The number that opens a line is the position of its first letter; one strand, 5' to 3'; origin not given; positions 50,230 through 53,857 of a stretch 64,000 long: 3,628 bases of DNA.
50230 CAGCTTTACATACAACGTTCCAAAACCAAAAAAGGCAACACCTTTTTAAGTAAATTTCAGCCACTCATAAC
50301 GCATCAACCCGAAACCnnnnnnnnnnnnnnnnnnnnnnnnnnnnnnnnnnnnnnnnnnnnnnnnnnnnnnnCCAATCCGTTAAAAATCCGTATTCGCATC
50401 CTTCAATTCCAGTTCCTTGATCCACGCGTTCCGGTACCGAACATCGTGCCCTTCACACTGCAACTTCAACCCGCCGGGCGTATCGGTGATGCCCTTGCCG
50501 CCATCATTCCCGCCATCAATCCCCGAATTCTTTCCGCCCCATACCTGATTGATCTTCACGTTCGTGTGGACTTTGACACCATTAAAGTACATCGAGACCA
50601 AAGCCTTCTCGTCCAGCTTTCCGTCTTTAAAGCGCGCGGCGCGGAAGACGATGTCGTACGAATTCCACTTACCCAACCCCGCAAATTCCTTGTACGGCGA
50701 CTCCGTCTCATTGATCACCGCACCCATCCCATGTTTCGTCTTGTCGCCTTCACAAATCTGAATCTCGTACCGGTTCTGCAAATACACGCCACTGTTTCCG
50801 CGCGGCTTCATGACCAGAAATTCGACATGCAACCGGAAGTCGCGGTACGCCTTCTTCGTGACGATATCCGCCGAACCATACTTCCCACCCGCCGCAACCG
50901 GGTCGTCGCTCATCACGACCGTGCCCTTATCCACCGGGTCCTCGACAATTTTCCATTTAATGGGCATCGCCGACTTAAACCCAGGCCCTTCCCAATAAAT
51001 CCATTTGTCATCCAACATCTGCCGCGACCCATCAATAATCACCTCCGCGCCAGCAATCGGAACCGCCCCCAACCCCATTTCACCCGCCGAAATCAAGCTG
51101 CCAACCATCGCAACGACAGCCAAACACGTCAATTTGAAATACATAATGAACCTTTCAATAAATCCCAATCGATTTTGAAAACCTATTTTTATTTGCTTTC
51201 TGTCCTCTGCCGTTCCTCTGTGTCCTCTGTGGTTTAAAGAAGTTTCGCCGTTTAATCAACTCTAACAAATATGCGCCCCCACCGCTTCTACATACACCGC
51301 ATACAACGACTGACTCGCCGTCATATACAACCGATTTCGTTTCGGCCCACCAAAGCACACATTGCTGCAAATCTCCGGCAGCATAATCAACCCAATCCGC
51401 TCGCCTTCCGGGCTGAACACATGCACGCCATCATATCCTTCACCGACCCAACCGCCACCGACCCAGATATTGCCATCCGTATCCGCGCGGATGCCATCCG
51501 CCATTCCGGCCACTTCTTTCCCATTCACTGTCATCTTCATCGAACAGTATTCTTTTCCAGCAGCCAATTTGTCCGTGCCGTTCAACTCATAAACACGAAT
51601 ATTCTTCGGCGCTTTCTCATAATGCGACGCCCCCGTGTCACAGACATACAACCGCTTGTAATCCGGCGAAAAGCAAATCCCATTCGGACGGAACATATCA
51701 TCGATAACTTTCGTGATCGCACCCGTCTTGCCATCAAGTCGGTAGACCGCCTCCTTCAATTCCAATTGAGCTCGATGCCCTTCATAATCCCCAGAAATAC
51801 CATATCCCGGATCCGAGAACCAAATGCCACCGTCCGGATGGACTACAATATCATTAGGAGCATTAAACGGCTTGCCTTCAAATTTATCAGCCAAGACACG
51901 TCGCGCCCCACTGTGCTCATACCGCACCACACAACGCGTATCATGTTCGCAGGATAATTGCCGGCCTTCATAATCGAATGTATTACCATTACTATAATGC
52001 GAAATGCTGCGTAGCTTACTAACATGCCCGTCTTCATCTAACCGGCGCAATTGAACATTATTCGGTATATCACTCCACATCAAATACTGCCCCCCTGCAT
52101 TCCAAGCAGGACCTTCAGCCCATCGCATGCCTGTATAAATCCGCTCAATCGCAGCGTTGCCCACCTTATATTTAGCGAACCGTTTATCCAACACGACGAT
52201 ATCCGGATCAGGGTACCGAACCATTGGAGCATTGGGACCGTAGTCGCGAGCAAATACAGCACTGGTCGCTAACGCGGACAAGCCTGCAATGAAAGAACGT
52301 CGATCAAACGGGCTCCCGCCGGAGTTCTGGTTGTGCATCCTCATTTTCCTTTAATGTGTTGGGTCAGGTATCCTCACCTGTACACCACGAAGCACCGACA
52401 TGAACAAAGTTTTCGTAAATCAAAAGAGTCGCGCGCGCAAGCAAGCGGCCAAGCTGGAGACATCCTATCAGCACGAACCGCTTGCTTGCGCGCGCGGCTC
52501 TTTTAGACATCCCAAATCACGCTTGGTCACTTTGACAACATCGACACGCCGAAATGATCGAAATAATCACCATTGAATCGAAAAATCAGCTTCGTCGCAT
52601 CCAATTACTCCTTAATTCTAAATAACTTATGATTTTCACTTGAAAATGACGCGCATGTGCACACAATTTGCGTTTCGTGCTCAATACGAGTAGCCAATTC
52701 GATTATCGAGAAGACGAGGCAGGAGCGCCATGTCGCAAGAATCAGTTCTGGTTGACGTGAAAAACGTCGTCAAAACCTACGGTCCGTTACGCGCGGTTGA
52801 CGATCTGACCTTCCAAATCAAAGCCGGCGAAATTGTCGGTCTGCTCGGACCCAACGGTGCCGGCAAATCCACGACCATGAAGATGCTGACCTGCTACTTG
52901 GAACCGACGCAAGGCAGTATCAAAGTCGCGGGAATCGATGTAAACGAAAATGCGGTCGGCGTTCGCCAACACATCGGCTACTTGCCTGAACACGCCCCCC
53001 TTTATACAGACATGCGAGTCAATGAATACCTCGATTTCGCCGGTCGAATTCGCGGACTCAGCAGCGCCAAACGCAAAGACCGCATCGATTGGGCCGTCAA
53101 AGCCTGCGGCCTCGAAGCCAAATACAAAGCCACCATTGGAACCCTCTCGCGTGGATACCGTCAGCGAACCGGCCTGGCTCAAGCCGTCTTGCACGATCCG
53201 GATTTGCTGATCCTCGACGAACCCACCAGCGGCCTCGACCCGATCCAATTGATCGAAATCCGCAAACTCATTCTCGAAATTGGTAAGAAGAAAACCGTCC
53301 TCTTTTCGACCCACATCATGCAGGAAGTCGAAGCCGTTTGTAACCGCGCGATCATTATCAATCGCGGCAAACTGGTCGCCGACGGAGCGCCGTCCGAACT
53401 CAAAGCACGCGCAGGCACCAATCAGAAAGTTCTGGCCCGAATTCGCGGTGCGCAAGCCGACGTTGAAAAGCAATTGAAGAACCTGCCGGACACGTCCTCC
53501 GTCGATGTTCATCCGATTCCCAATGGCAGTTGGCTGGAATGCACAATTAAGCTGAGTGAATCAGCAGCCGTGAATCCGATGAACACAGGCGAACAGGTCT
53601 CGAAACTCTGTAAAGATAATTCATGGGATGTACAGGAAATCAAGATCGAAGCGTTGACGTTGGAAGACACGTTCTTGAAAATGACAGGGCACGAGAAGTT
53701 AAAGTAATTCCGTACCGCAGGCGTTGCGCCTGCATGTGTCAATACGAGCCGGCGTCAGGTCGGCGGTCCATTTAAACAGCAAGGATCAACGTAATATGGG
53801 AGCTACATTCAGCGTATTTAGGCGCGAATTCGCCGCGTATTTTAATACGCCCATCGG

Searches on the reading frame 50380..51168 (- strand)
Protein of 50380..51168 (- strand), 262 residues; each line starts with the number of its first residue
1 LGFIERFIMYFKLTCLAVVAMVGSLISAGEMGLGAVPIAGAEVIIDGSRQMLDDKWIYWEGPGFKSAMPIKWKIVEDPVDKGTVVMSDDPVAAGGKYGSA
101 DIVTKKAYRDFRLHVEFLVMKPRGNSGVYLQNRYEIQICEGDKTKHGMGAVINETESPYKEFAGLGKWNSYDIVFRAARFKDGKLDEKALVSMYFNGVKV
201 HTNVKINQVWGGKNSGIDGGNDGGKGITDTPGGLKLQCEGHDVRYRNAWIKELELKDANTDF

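Call 29: search_protein_families(library=pfam, proteins=[window:50380-51168:-], max_evalue=0.001)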
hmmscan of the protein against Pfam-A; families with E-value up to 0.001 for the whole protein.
window:50380-51168:- (262 aa): 1 family
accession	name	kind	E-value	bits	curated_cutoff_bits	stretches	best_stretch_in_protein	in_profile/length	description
PF06439.18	3keto-disac_hyd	-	1.5e-28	100.5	26.8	1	71-251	25-187/187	3-keto-disaccharide hydrolase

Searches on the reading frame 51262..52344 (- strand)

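Call 29: search_protein_families(library=pfam, proteins=[window:51262-52344:-], max_evalue=0.001)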
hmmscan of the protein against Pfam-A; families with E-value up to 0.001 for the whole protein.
window:51262-52344:- (360 aa): 2 families
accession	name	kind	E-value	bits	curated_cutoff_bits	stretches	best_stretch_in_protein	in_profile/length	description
PF08450.18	SGL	-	5e-46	157.7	26.3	1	75-344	1-245/246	SMP-30/Gluconolactonase/LRE-like region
PF05787.19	PhoX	-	0.00035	20.3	24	0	50-234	324-509/515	Alkaline phosphatase PhoX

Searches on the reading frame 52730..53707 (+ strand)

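Call 91: search_protein_families(library=pfam, proteins=[window:52730-53707:+], max_evalue=0.00001)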
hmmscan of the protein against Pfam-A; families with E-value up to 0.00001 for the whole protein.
window:52730-53707:+ (325 aa): 2 families
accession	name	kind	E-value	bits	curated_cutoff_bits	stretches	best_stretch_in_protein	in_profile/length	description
PF00005.33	ABC_tran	-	1.5e-32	113.5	25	1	24-167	2-137/137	ABC transporter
PF13304.12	AAA_21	-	4.9e-09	37.1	27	0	148-197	247-300/304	AAA domain, putative AbiEii toxin, Type IV TA system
